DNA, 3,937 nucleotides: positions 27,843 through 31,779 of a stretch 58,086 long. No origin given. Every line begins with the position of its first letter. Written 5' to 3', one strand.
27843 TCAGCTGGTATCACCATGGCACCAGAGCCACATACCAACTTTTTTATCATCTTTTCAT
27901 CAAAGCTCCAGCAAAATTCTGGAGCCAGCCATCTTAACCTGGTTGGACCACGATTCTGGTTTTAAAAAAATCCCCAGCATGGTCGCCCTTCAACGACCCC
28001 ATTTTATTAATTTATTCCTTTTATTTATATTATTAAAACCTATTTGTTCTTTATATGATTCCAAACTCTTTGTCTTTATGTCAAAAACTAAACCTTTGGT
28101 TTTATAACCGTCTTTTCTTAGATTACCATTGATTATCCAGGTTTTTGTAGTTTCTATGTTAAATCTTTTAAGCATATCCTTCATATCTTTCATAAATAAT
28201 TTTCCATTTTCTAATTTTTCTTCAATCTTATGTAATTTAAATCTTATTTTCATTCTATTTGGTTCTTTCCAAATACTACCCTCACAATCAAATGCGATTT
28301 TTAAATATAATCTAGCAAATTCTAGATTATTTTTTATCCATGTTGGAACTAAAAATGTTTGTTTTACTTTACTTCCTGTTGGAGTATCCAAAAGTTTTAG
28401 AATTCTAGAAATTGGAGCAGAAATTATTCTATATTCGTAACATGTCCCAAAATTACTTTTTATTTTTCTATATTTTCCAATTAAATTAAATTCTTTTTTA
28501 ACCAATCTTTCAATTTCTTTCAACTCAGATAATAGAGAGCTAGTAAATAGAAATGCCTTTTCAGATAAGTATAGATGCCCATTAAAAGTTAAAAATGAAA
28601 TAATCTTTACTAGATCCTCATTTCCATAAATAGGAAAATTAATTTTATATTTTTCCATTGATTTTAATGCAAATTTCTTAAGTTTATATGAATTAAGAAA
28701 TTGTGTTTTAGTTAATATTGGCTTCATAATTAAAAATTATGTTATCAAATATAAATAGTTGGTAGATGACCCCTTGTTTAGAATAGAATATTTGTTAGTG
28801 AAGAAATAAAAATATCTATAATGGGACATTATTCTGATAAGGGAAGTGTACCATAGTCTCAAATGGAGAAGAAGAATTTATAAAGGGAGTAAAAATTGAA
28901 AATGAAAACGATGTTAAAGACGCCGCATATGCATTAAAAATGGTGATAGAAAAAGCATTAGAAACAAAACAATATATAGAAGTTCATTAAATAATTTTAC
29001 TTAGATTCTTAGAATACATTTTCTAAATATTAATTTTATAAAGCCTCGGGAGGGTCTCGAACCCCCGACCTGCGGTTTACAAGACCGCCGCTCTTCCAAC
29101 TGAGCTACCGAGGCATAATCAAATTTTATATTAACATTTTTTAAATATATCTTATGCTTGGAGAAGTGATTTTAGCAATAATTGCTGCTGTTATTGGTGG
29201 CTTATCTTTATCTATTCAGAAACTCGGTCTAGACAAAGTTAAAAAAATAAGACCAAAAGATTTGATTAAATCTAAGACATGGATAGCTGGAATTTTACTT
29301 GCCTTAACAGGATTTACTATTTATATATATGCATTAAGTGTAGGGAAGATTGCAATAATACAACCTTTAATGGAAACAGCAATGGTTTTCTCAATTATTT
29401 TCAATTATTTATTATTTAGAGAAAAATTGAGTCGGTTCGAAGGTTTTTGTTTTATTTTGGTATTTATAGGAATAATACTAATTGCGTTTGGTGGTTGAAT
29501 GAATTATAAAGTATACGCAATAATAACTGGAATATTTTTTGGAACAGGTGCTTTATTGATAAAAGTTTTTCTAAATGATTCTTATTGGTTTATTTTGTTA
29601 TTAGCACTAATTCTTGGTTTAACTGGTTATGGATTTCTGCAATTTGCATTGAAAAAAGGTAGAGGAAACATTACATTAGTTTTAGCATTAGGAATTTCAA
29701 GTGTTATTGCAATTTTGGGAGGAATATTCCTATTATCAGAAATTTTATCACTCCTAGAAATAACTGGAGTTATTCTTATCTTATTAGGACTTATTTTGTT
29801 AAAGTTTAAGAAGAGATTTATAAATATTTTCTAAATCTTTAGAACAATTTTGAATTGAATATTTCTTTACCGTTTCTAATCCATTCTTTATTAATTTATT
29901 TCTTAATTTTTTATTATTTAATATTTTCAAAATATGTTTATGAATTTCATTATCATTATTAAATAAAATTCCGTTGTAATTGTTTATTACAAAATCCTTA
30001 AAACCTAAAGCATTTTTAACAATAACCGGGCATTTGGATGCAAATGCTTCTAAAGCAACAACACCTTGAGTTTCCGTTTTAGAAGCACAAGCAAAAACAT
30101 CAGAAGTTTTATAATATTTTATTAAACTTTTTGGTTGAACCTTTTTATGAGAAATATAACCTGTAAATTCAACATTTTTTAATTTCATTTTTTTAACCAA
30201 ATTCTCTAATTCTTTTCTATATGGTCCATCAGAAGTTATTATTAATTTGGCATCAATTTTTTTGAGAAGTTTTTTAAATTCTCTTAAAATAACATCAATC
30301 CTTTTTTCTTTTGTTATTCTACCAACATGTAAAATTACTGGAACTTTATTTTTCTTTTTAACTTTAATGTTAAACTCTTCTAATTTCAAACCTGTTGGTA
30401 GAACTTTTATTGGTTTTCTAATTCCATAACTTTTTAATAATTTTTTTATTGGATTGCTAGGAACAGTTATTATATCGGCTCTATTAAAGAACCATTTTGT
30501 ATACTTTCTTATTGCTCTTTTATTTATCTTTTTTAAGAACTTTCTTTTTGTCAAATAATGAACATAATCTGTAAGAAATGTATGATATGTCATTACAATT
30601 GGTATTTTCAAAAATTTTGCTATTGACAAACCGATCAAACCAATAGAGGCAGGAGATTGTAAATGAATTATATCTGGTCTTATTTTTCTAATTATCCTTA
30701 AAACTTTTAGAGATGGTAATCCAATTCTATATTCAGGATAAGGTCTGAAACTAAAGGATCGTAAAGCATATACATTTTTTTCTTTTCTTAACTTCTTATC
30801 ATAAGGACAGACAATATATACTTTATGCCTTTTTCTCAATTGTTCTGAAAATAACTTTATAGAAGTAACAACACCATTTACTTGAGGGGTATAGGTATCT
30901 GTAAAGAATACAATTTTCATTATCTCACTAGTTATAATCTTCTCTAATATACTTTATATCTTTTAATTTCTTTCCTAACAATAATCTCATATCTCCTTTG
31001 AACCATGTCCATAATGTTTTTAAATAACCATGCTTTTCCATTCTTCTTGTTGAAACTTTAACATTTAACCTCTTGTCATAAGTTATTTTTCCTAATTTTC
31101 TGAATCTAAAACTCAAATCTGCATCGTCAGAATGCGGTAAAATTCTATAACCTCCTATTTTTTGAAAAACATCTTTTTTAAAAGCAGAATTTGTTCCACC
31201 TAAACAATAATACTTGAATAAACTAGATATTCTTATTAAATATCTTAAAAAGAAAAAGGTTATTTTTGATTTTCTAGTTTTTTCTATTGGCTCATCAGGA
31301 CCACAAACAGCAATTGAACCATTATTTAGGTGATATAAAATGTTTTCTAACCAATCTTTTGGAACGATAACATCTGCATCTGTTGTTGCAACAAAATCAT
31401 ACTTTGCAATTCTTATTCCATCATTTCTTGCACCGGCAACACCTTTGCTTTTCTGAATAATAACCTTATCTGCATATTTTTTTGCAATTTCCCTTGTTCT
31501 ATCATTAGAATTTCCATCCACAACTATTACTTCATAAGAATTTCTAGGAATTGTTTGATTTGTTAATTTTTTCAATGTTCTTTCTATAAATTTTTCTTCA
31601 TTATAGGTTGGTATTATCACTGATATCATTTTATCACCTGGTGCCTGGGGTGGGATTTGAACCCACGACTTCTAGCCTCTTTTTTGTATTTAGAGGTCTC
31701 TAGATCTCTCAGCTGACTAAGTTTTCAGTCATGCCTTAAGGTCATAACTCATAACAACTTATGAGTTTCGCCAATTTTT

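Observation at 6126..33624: A paralogous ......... gene family is joined to tRNA genes, and the tRNAs with unusual introns are exactly the ones that have one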

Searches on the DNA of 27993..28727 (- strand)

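Call 66: search_with_rna_model(model_id=R1, sources=[L169, L170, L171, L172, L081, L084, L086, L087], max_evalue=0.01, filters=off, show_alignments=6)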
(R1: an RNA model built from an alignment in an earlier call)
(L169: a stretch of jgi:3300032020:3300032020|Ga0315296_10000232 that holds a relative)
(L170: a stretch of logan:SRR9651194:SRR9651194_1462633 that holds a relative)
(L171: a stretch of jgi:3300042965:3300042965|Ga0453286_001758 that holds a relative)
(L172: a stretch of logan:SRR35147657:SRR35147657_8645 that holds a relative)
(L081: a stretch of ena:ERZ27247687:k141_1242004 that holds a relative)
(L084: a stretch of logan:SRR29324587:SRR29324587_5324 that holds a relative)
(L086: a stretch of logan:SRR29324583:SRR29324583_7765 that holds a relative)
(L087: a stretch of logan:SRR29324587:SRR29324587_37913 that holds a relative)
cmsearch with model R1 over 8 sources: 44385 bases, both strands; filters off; matches with E-value up to 0.01: 14.
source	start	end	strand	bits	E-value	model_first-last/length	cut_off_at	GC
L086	4599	4671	+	81.9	1.5e-24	1-73/73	no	0.64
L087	3247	3319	+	81.9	1.5e-24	1-73/73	no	0.64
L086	4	77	+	50.4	3.4e-14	1-73/73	no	0.58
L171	3324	3398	+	46.9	4.6e-13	1-73/73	no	0.61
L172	3058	3132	+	46.9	4.6e-13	1-73/73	no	0.61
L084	1333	1418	+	46.5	6.7e-13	5-68/73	no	0.71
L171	2347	2434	+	29.9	1.8e-07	1-73/73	no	0.53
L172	2081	2168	+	29.9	1.8e-07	1-73/73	no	0.53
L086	421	487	+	24.9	8.1e-06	1-73/73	no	0.58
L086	1983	2071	+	22.5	5.1e-05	1-73/73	no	0.45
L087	631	719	+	22.5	5.1e-05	1-73/73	no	0.45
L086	337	403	+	18.5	0.001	1-73/73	no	0.49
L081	4847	4934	+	18.2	0.0013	6-67/73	no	0.5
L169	3932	4019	+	17.7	0.002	7-66/73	no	0.47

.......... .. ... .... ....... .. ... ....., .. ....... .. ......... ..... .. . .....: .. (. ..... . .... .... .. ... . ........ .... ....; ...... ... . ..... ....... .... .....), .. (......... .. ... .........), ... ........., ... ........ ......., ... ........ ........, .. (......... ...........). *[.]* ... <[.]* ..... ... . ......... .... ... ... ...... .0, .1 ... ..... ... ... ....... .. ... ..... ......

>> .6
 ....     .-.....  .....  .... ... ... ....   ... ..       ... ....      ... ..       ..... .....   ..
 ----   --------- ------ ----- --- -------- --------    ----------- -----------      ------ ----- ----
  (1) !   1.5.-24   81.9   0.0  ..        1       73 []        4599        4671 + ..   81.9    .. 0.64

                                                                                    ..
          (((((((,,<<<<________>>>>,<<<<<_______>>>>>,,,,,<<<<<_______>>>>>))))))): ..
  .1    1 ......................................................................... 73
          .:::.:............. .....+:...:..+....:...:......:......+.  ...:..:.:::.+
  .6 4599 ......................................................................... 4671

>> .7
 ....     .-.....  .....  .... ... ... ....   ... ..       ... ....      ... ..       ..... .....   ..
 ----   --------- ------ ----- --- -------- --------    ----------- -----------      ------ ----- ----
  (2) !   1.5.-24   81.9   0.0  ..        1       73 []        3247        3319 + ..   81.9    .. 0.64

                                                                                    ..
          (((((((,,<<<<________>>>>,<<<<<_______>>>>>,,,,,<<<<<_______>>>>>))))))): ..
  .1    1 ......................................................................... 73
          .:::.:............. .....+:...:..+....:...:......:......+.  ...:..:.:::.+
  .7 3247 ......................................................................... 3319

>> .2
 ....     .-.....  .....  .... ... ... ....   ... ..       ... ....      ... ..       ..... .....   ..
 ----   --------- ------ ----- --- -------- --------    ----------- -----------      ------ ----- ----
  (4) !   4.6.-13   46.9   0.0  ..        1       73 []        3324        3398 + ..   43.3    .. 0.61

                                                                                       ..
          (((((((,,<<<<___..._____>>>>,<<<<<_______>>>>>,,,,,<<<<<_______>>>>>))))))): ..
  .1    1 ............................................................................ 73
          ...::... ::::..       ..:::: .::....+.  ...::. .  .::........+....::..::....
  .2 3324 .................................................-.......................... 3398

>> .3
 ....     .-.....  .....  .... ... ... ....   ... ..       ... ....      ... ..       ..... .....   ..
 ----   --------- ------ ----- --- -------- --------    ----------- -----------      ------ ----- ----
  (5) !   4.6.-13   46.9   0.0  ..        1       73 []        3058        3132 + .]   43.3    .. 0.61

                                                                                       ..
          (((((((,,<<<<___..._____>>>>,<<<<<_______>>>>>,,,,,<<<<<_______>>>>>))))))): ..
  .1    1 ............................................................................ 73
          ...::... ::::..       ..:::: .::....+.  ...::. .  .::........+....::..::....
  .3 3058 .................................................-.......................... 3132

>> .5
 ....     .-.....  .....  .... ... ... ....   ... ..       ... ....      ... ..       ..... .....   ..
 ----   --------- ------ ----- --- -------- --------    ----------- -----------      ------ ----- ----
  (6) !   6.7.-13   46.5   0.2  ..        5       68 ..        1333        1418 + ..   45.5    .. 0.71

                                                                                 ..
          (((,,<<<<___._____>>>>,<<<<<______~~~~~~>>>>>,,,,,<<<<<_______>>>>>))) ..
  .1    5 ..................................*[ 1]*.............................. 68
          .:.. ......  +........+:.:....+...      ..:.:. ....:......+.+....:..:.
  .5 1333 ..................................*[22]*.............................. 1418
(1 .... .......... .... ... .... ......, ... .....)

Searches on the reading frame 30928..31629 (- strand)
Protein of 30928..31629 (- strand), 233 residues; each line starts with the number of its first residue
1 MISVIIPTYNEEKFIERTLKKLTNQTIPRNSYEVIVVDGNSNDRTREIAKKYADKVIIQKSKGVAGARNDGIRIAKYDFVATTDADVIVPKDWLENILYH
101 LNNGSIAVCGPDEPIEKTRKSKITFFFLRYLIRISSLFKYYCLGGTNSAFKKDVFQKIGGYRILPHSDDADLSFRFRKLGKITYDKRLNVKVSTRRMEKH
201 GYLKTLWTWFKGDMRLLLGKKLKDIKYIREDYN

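Call 5: search_protein_families(library=pfam, proteins=[window:30928-31629:-], max_evalue=0.1)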
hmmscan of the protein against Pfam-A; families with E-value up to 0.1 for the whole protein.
window:30928-31629:- (233 aa): 6 families
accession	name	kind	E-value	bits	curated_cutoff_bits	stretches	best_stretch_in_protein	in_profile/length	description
PF00535.33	Glycos_transf_2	-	2.8e-35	122.1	23.3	1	3-159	1-168/168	Glycosyl transferase family 2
PF13641.12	Glyco_tranf_2_3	-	1.3e-12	48.6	27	1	2-180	3-198/230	Glycosyltransferase like family 2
PF10111.15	Glyco_tranf_2_2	-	1.6e-07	31.5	27.3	1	3-99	1-104/276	Glycosyltransferase like family 2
PF13506.12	Glyco_transf_21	-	3.6e-07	30.2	21.7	1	71-181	25-142/174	Glycosyl transferase family 21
PF13632.12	Glyco_trans_2_3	-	0.0017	18.6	27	1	80-183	2-113/198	Glycosyl transferase family group 2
PF13704.12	Glyco_tranf_2_4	-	0.074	14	27.5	0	10-70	2-64/98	Glycosyl transferase family 2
